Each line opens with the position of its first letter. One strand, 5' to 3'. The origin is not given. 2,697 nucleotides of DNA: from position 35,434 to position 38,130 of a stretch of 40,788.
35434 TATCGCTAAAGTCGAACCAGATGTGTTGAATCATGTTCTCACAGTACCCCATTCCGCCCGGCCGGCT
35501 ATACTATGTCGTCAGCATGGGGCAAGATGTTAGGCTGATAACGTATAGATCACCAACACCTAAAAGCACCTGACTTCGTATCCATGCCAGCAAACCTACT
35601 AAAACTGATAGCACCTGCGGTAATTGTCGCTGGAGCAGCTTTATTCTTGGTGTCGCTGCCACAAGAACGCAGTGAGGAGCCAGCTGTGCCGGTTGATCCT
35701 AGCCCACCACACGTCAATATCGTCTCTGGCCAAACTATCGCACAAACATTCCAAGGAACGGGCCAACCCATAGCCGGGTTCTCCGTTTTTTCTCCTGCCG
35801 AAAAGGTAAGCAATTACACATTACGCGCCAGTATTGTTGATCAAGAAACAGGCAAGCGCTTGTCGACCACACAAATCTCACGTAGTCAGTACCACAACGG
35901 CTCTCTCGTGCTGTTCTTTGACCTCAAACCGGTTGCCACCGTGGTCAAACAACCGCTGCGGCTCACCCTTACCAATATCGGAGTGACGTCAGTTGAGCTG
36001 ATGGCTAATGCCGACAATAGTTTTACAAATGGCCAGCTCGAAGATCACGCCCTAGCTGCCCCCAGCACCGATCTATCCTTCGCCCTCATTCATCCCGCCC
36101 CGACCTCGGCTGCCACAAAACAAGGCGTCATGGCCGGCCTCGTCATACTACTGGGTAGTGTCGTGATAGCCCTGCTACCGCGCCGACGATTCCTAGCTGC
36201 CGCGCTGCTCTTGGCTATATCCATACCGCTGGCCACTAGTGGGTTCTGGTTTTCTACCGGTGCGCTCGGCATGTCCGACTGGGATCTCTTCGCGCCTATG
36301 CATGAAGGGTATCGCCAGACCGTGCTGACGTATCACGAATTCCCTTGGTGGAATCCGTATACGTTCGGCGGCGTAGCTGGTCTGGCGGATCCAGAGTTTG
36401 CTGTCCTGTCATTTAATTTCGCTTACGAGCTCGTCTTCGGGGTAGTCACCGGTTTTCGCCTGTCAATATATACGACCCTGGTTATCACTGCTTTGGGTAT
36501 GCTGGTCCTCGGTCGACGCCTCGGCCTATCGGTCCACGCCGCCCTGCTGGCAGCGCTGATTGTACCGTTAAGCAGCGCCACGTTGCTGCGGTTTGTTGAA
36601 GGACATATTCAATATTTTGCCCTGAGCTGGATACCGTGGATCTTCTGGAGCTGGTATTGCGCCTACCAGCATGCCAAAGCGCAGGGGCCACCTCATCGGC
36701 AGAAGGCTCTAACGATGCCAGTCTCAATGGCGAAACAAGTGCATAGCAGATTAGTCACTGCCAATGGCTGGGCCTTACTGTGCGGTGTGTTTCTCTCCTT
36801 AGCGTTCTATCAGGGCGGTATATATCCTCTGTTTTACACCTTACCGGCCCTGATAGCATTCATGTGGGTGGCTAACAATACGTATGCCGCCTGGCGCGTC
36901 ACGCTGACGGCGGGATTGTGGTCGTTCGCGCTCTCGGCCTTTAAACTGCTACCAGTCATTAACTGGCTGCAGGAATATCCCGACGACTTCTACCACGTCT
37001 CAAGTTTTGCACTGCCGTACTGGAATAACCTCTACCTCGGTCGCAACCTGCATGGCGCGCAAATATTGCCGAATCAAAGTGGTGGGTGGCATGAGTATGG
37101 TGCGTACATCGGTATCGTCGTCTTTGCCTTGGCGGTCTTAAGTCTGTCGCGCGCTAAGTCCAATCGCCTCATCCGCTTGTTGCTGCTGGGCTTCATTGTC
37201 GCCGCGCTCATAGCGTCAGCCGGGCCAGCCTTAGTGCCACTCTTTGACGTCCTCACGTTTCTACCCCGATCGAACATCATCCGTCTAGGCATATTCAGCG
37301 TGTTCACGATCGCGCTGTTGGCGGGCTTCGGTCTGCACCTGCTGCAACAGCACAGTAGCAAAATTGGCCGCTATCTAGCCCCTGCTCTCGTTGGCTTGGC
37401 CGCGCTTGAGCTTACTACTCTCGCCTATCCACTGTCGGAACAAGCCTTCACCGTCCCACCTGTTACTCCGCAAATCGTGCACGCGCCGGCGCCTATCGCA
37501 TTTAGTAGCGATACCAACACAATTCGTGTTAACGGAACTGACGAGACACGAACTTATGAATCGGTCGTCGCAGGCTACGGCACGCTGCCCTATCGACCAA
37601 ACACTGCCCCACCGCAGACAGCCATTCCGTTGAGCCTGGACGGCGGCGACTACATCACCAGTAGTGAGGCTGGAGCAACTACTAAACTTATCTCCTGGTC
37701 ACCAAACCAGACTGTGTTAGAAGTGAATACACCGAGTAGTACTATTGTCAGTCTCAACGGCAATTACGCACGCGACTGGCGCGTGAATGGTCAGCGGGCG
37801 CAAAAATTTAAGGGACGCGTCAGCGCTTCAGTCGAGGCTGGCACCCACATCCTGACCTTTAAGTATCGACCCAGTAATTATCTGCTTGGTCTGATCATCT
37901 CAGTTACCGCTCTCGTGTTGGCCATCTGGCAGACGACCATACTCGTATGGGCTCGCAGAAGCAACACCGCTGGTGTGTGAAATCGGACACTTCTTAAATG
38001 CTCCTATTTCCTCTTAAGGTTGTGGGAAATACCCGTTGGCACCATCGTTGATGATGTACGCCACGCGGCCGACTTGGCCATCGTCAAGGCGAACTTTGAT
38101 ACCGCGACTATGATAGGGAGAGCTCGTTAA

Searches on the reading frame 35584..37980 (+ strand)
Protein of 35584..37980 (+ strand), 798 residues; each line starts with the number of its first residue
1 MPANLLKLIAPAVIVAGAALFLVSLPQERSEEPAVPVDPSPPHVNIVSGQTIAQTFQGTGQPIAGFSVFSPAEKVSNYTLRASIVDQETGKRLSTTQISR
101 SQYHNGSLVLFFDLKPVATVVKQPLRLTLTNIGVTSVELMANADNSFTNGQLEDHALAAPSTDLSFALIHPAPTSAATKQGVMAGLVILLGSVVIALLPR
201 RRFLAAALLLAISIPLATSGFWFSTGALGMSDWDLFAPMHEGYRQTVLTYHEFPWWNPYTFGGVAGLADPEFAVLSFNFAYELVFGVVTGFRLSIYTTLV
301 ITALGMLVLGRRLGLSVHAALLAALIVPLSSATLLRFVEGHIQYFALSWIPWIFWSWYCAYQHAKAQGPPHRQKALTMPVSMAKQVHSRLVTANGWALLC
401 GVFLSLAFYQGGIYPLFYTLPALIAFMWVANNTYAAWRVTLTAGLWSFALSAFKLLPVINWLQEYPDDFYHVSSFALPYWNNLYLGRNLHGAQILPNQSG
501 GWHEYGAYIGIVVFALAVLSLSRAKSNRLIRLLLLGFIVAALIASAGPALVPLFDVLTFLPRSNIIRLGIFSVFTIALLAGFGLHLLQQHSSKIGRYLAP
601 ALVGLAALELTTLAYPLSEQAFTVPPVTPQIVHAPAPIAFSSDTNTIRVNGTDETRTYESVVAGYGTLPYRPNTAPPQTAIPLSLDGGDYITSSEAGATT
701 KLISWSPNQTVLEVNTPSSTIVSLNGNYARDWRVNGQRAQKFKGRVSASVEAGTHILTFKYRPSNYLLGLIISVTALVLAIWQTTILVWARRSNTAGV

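Call 53: find_encoding_contigs(protein=window:35584-37980:+, flank=10000, max_places=1)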
Protein window:35584-37980:+ (798 aa): 3 contigs read that carry it; 1 place shown.
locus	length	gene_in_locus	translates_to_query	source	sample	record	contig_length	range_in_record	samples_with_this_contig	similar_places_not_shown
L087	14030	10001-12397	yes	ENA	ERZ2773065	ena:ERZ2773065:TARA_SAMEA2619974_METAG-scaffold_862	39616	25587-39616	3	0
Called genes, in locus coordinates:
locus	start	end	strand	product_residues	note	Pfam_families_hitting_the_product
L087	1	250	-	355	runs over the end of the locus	PF11376:DUF3179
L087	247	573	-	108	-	PF01022:HTH_5, PF01047:MarR (faint), PF12802:MarR_2 (weak), PF12840:HTH_20 (weak)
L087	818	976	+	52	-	-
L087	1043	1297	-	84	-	PF04070:DUF378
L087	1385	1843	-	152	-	-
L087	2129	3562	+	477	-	PF13522:GATase_6, PF13537:GATase_7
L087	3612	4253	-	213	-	-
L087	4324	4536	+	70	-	-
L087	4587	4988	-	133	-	-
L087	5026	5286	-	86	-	-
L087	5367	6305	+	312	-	PF01297:ZnuA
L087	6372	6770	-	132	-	PF14325:DUF4383 (faint)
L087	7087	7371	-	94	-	-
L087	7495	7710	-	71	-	-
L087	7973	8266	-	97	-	PF08922:DUF1905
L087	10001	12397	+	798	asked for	-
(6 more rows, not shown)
